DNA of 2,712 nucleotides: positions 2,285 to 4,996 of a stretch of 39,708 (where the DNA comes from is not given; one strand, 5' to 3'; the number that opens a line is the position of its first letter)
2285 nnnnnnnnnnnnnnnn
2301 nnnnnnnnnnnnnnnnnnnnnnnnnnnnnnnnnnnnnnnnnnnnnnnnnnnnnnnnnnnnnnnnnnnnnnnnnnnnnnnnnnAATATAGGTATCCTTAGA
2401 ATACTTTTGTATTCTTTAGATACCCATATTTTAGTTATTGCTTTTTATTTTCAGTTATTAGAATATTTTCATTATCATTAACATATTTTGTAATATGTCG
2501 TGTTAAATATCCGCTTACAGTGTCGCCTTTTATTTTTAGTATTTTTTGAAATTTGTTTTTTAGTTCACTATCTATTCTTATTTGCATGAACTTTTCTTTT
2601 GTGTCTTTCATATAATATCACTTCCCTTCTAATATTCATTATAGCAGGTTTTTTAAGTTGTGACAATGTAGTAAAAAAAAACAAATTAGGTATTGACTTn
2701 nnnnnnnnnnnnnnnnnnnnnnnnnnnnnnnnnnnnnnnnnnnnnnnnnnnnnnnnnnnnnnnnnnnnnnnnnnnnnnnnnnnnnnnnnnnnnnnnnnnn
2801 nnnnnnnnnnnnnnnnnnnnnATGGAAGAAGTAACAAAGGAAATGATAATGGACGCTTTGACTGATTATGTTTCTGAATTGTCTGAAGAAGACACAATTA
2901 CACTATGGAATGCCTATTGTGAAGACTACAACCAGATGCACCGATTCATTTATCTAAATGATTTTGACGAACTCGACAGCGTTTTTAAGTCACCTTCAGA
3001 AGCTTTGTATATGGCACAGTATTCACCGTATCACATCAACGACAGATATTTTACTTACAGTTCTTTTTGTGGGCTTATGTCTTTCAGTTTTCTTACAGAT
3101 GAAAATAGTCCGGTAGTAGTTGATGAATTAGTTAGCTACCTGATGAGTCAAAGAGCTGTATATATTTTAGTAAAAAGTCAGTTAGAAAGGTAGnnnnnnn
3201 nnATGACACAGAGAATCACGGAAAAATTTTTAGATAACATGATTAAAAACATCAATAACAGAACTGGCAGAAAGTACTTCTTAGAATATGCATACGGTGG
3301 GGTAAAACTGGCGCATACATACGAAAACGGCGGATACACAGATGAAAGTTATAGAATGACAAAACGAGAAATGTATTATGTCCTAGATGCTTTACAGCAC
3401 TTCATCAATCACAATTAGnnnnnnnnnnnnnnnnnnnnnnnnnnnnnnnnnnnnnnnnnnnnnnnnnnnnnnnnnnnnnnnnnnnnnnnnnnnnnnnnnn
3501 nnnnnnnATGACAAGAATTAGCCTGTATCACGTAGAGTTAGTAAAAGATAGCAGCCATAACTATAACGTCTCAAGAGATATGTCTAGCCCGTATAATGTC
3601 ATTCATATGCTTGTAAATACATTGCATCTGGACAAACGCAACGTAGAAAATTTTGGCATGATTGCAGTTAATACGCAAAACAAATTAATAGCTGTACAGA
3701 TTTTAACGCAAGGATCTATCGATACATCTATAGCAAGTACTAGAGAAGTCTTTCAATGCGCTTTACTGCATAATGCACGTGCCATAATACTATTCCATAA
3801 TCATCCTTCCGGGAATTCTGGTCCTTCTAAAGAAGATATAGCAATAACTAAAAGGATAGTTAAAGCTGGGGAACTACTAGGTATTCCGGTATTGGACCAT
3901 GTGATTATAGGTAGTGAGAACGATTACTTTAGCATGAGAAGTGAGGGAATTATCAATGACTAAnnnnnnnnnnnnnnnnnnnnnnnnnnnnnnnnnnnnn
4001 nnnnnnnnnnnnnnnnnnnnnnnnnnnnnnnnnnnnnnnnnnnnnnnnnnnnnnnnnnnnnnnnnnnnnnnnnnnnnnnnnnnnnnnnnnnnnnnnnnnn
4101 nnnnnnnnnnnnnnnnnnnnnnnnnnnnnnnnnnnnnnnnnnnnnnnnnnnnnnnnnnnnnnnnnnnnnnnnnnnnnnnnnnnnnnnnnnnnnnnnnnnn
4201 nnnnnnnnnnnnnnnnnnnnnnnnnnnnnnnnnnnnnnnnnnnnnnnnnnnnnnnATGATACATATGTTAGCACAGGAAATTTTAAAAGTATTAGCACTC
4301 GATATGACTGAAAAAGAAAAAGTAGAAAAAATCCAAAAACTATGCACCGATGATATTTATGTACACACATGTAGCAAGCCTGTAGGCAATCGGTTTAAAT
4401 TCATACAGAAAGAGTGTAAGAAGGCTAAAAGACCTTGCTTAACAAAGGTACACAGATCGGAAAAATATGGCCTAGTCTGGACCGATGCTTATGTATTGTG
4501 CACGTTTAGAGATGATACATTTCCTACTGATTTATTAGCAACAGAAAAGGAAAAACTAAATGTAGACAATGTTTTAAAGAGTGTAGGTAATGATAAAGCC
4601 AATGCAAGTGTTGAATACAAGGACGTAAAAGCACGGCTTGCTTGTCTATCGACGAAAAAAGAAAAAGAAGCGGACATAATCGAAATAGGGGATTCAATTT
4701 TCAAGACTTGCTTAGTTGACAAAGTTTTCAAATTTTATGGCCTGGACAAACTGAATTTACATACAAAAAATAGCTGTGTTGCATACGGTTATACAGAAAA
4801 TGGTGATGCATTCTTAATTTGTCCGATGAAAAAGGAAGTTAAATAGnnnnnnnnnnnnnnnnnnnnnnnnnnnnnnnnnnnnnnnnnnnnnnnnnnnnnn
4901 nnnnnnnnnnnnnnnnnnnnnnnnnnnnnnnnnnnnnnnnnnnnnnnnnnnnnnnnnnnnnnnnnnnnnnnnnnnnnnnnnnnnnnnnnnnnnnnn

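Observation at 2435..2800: Lambdoid-style genetic switch in a T7-like phage: an unannotated RHH repressor facing the early operon across three palindromic operators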

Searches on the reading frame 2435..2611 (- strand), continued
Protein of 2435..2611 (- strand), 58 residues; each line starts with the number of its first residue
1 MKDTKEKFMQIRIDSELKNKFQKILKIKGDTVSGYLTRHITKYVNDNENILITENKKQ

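Call 49: find_encoding_contigs(protein=P0009, flank=5000, max_places=2)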
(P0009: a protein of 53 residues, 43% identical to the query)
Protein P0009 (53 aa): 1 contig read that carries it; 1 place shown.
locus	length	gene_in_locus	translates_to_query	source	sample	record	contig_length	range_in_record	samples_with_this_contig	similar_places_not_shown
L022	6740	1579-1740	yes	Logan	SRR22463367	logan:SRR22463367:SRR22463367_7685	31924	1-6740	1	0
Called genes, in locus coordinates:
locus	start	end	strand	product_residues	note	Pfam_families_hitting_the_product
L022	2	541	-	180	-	?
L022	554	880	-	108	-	PF26096:DUF8033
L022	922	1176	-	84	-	-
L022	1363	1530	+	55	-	-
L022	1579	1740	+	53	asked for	PF04221:RelB (faint)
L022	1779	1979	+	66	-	-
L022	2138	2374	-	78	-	-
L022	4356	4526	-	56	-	-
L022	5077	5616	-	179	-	PF00589:Phage_integrase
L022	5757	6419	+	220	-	-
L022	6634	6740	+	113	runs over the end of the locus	PF11645:PDDEXK_5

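Call 50: find_encoding_contigs(protein=P0036, flank=5000, max_places=2)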
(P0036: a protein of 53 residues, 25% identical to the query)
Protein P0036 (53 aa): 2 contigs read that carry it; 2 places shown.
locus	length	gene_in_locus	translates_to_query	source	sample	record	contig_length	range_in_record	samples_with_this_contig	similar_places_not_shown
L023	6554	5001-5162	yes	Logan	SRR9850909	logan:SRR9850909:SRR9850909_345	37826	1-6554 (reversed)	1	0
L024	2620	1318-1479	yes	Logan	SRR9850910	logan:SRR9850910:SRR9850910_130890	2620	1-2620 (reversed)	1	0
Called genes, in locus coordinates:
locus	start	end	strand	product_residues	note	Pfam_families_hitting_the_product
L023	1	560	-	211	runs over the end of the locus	-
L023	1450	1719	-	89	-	-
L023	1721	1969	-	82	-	-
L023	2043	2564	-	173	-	-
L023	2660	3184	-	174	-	-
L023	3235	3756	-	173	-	-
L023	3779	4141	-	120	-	-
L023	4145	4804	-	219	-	-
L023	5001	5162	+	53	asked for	PF10723:RepB-RCR_reg (weak)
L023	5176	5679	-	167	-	PF10263:SprT-like (faint)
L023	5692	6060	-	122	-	-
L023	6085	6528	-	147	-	-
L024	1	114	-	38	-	?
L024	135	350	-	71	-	-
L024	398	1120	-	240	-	-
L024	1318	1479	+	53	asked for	PF10723:RepB-RCR_reg (weak)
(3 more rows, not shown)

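Call 52: fold_search(model_id=the predicted structure, library=pdb)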
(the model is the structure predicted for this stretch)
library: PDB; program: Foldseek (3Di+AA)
matches with E <= 10: 18; with E <= 0.001: 0
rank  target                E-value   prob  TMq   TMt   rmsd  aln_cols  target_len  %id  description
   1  4fxe_B                4.4e-01  0.80  0.59  0.45   6.3        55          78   31  Crystal structure of the intact E. coli RelBE toxin-antitoxin complex (released 2012-08-29)
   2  6xrw_B                1.2e+00  0.60  0.60  0.47   3.1        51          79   10  Chromosomal ParDE TA system from P. aeruginosa (released 2021-07-28)
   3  9lew_C                2.4e+00  0.60  0.64  0.43   1.1        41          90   20  The crystal structure of DinJ-YafQ complex from Vibrio cholerae (released 2025-07-30)
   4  9lew_G                2.6e+00  0.60  0.65  0.44   1.0        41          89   20  The crystal structure of DinJ-YafQ complex from Vibrio cholerae (released 2025-07-30)
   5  7vp3_G                2.8e+00  0.14  0.40  0.42   5.0        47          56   15  Structure of a transcription factor and DNA complex (released 2022-10-19)
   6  2wwp_B                4.4e+00  0.18  0.33  0.14   2.1        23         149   35  Crystal structure of the human lipocalin-type prostaglandin D synthase (released 2010-01-12)
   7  4ory_F                6.0e+00  0.15  0.32  0.12   1.4        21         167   38  Three-dimensional structure of the C65A-K59A double mutant of Human lipocalin-type Prostaglandin D Synthase holo, seco (released 2014-08-06)
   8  6gyg_B                6.0e+00  0.09  0.44  0.43   4.9        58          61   21  X-ray structure of the apo form of the establishement gene regulator Reg576 of the G+ plasmid p576 (released 2018-10-17)
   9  7vp2_B                6.0e+00  0.08  0.38  0.38   5.1        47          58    6  Structure of a transcription factor and DNA complex (released 2022-10-19)
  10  8c24_E                6.5e+00  0.08  0.41  0.43   4.3        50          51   10  ParDE1 toxin-antitoxin complex from Mycobacterium tuberculosis (rv1960c-rv1959c) (released 2023-12-20)
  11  8fkx_NB               7.0e+00  0.04  0.33  0.28  24.0        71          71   14  Human nucleolar pre-60S ribosomal subunit (State E) (released 2023-07-12)
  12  4oru_A                7.6e+00  0.12  0.32  0.12   1.4        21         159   38  Three-dimensional structure of the C65A mutant of Human lipocalin-type Prostaglandin D Synthase holo-form second space (released 2014-08-06)
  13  1qwd_B                7.6e+00  0.12  0.33  0.13   3.4        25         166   24  CRYSTAL STRUCTURE OF A BACTERIAL LIPOCALIN, THE BLC GENE PRODUCT FROM E. COLI (released 2004-04-06)
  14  7vp4_B                8.9e+00  0.06  0.38  0.35   4.8        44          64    7  Structure of a transcription factor and DNA complex (released 2022-10-19)
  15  7vp5_F                8.9e+00  0.06  0.39  0.32   5.2        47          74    6  Structure of a transcription factor and DNA complex (released 2022-10-19)
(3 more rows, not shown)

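Call 68: search_dna_similar(query=window:2435-2611:-, collection=phages, mode=protein, max_evalue=1, max_rows=15)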
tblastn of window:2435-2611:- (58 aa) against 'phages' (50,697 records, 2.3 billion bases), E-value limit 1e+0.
No match.

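Call 84: search_protein_families(library=padloc, proteins=[window:2435-2611:-], max_evalue=0.01)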
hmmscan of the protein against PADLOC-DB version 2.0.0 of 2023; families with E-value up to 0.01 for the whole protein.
window:2435-2611:- (58 aa): 0 families

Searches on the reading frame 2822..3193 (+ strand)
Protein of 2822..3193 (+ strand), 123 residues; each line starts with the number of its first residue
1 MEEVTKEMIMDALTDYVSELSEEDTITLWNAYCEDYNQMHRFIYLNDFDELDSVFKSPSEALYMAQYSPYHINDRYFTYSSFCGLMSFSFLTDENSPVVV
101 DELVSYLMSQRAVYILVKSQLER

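Call 6: search_protein_families(library=pfam, proteins=[window:2822-3193:+], max_evalue=1)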
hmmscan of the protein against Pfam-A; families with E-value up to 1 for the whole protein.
window:2822-3193:+ (123 aa): 0 families

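Call 8: search_protein_families(library=phrogs, proteins=[window:2822-3193:+], max_evalue=0.1)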
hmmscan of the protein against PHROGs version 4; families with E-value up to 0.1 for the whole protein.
window:2822-3193:+ (123 aa): 1 family
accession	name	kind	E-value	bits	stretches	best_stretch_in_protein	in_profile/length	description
phrog_4534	-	unknown function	3.6e-07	31.5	1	5-89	2-86/133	-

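Call 84: search_protein_families(library=padloc, proteins=[window:2822-3193:+], max_evalue=0.01)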
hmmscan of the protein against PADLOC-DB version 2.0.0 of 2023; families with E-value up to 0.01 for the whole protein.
window:2822-3193:+ (123 aa): 0 families

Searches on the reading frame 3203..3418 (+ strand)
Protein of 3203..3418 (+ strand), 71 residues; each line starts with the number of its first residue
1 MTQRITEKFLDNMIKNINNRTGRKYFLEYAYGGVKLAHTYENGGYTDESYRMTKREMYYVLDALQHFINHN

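Call 6: search_protein_families(library=pfam, proteins=[window:3203-3418:+], max_evalue=1)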
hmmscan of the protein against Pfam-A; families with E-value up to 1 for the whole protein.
window:3203-3418:+ (71 aa): 0 families

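Call 8: search_protein_families(library=phrogs, proteins=[window:3203-3418:+], max_evalue=0.1)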
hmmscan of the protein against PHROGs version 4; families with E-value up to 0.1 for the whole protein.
window:3203-3418:+ (71 aa): 2 families
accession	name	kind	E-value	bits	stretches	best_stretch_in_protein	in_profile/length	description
phrog_36769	-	unknown function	0.025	14.9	1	3-59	7-63/367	-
phrog_15513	-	unknown function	0.032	15.7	0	1-64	1-71/80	-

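Call 84: search_protein_families(library=padloc, proteins=[window:3203-3418:+], max_evalue=0.01)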
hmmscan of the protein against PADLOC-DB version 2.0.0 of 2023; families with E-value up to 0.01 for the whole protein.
window:3203-3418:+ (71 aa): 0 families

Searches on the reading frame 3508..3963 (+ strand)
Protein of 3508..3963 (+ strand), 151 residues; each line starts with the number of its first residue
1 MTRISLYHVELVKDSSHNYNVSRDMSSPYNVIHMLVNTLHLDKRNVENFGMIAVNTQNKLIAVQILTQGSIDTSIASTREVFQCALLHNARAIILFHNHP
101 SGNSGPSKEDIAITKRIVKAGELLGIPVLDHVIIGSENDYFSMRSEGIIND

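Call 6: search_protein_families(library=pfam, proteins=[window:3508-3963:+], max_evalue=1)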
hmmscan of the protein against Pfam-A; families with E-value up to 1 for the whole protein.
window:3508-3963:+ (151 aa): 4 families
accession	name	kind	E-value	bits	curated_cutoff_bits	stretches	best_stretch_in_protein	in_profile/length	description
PF04002.20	RadC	-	2.3e-40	137.7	22.1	1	26-147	2-120/121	RadC-like JAB domain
PF14464.11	Prok-JAB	-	0.0012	19.1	25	1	47-136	19-102/114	Prokaryotic homologs of the JAB domain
PF14643.11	DUF4455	-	0.0085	15.2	30.4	1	30-93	85-149/469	Domain of unknown function (DUF4455)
PF11247.13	Phage_T7_55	-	0.2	12.2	25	1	15-82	7-71/99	Bacteriophage T7, gene 5.5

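Call 84: search_protein_families(library=padloc, proteins=[window:3508-3963:+], max_evalue=0.01)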
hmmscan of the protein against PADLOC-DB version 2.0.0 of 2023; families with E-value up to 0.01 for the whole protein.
window:3508-3963:+ (151 aa): 2 families
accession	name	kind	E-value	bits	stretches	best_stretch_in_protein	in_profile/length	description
PDLC00909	JAB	-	0.0014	16.4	0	93-137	101-144/168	JAB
PDLC00900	JAB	-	0.0087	14.2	0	91-136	88-132/159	JAB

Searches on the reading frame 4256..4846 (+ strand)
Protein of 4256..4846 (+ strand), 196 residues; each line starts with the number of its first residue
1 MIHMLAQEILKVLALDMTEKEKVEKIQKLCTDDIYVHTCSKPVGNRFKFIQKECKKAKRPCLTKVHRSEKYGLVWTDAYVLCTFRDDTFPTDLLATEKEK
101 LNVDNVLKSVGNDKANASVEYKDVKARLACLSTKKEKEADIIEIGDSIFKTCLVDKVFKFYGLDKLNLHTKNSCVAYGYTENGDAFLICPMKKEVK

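Call 6: search_protein_families(library=pfam, proteins=[window:4256-4846:+], max_evalue=1)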
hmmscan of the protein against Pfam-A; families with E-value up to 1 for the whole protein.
window:4256-4846:+ (196 aa): 1 family
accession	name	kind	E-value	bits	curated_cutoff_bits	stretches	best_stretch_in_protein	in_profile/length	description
PF14739.11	DUF4472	-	0.095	13.8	26.6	0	5-72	38-104/107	Domain of unknown function (DUF4472)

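Call 8: search_protein_families(library=phrogs, proteins=[window:4256-4846:+], max_evalue=0.1)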
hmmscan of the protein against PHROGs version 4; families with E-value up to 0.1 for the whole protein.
window:4256-4846:+ (196 aa): 0 families
